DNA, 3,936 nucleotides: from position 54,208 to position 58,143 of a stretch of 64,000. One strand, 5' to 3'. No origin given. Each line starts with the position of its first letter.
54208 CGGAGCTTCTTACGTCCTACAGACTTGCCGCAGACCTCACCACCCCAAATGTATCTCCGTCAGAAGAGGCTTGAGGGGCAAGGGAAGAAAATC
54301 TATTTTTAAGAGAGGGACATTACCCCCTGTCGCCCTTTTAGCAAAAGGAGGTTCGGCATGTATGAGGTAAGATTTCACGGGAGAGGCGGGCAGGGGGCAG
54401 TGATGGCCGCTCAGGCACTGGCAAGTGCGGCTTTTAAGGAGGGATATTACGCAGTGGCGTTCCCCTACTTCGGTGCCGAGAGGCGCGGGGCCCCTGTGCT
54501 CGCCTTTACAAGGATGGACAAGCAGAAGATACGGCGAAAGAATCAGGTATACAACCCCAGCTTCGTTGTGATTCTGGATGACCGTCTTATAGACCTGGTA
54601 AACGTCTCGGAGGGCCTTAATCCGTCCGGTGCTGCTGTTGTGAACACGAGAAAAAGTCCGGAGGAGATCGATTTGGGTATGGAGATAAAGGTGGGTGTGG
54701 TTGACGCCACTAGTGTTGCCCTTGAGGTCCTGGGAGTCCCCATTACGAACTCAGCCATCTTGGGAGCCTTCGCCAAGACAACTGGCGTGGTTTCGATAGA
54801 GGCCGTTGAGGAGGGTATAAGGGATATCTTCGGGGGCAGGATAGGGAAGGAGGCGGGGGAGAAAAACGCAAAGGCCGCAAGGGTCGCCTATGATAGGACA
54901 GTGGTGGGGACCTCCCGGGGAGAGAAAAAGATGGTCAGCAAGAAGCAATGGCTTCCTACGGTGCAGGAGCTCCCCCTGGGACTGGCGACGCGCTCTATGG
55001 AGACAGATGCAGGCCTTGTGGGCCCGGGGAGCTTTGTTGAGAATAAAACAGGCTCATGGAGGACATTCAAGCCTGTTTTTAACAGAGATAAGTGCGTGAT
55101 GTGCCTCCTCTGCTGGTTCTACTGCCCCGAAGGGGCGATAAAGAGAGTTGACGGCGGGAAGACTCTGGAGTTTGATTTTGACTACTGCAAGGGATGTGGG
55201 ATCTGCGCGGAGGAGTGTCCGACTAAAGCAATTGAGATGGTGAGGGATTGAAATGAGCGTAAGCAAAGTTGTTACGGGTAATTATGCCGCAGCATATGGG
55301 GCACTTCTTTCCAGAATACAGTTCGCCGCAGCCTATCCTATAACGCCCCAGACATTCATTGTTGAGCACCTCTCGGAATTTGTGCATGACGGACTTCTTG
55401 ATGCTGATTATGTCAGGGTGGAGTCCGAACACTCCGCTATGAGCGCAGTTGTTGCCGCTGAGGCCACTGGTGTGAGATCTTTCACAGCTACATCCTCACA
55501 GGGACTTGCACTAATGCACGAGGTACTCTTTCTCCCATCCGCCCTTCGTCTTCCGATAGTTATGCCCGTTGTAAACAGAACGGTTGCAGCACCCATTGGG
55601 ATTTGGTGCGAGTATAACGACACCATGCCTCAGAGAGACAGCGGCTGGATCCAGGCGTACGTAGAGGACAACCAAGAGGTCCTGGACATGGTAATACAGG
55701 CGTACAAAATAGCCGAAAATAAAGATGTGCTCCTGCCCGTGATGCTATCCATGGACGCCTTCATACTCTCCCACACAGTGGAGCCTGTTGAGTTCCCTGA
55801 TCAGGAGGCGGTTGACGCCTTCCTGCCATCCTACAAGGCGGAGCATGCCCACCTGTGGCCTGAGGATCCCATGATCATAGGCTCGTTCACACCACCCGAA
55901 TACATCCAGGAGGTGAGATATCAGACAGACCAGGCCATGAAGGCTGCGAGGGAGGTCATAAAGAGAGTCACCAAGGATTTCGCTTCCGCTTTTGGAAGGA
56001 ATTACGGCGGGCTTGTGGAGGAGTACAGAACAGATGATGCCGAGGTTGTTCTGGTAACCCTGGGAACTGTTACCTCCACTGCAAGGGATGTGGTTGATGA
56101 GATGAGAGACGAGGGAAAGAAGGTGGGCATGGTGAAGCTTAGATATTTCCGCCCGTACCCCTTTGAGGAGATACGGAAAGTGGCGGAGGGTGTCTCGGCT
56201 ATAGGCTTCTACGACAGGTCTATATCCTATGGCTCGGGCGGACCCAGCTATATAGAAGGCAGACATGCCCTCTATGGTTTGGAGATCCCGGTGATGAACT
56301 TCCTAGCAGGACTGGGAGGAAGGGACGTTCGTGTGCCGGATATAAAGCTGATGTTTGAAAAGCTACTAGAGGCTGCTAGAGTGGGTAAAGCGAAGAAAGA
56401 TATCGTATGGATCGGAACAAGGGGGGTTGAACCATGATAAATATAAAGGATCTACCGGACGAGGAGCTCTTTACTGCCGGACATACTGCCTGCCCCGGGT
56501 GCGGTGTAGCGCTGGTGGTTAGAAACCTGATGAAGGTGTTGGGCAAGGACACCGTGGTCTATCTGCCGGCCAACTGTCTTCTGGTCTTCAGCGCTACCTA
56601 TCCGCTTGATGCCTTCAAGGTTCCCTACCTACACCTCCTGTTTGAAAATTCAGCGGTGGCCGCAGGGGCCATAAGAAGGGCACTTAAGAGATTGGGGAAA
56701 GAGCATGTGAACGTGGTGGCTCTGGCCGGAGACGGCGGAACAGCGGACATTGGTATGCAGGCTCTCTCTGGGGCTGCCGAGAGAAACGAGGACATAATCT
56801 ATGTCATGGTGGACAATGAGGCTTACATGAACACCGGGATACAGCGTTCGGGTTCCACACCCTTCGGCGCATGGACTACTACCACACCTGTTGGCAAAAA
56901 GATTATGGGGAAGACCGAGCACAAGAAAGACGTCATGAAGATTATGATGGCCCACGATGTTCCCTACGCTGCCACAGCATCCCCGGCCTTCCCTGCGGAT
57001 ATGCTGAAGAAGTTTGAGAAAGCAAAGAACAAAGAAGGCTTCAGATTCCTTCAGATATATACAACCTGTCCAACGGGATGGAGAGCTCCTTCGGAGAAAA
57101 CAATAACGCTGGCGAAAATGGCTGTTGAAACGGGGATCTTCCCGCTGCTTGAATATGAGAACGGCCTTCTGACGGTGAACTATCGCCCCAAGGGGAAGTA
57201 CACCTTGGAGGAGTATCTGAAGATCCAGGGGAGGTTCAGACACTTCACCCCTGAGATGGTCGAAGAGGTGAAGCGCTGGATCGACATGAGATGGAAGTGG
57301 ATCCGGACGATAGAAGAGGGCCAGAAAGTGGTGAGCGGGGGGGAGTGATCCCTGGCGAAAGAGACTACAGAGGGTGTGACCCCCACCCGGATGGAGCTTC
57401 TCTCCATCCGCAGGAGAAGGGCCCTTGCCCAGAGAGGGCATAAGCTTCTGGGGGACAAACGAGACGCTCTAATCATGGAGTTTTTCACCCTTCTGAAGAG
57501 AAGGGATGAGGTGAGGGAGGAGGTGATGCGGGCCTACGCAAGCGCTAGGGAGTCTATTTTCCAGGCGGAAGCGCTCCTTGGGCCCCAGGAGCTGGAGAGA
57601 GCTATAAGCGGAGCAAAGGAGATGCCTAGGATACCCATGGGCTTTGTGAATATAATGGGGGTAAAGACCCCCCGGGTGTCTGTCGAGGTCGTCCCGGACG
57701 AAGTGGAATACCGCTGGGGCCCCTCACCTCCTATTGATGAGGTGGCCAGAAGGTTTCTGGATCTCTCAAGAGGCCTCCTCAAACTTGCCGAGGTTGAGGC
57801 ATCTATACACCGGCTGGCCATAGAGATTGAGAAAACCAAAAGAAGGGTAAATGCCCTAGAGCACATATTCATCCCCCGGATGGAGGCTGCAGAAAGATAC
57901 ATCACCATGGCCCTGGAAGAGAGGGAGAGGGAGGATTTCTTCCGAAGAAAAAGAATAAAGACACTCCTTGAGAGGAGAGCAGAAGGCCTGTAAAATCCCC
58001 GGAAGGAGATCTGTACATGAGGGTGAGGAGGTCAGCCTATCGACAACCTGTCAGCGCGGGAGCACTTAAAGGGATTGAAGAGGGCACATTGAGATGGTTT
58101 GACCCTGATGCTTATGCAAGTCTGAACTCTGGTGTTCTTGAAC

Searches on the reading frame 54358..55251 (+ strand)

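Call 7: search_protein_families(library=pfam, proteins=[window:54358-55251:+], max_evalue=0.001)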
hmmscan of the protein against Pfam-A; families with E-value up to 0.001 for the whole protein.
window:54358-55251:+ (297 aa): 9 families
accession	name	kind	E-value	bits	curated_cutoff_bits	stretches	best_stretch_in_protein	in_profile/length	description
PF01558.24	POR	-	5.2e-36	124.8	27.4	1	10-179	1-173/173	Pyruvate ferredoxin/flavodoxin oxidoreductase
PF00037.32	Fer4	-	8.2e-15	54.4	21.1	2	271-293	2-24/24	4Fe-4S binding domain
PF14697.11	Fer4_21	-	8.2e-10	39.1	35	1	242-294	4-59/59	4Fe-4S dicluster domain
PF12837.12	Fer4_6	-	1.5e-09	37.8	25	2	271-292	3-24/24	4Fe-4S binding domain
PF12838.12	Fer4_7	-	3.2e-08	34.3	27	1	245-291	1-52/52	4Fe-4S dicluster domain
PF13237.11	Fer4_10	-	1.5e-07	31.6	25.5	1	239-288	2-53/53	4Fe-4S dicluster domain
PF13187.11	Fer4_9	-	4.8e-07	30.1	27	1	245-292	1-52/52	4Fe-4S dicluster domain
PF12797.12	Fer4_2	-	9.6e-07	28.8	24.5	1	271-289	4-22/22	4Fe-4S binding domain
PF13484.11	Fer4_16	-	2.2e-06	28.8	30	0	277-294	2-19/66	4Fe-4S double cluster binding domain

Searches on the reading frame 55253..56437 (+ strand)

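Call 7: search_protein_families(library=pfam, proteins=[window:55253-56437:+], max_evalue=0.001)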
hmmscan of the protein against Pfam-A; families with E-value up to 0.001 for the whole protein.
window:55253-56437:+ (394 aa): 3 families
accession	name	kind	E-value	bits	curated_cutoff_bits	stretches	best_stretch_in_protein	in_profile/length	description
PF01855.24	POR_N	-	7.1e-68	229.2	27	1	16-240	2-230/231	Pyruvate flavodoxin/ferredoxin oxidoreductase, thiamine diP-bdg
PF17147.9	PFOR_II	-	3.9e-29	101.5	27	1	263-364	1-102/102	Pyruvate:ferredoxin oxidoreductase core domain II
PF02780.25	Transketolase_C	-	0.00019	21.8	25.9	1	260-314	7-61/124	Transketolase, C-terminal domain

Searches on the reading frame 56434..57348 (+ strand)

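Call 7: search_protein_families(library=pfam, proteins=[window:56434-57348:+], max_evalue=0.001)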
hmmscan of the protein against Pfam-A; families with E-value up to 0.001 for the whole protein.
window:56434-57348:+ (304 aa): 1 family
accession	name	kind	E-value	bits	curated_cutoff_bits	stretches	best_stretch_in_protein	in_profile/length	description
PF02775.26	TPP_enzyme_C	-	4.2e-21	75.8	21.9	1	66-208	26-151/151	Thiamine pyrophosphate enzyme, C-terminal TPP binding domain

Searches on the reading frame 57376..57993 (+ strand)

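Call 20: search_protein_families(library=pfam, proteins=[window:57376-57993:+], max_evalue=0.01)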
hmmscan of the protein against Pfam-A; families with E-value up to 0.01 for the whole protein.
window:57376-57993:+ (205 aa): 1 family
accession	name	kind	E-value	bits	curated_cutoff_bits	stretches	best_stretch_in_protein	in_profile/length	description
PF01813.22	ATP-synt_D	-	6.5e-56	189.7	25.7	1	7-195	1-195/196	ATP synthase subunit D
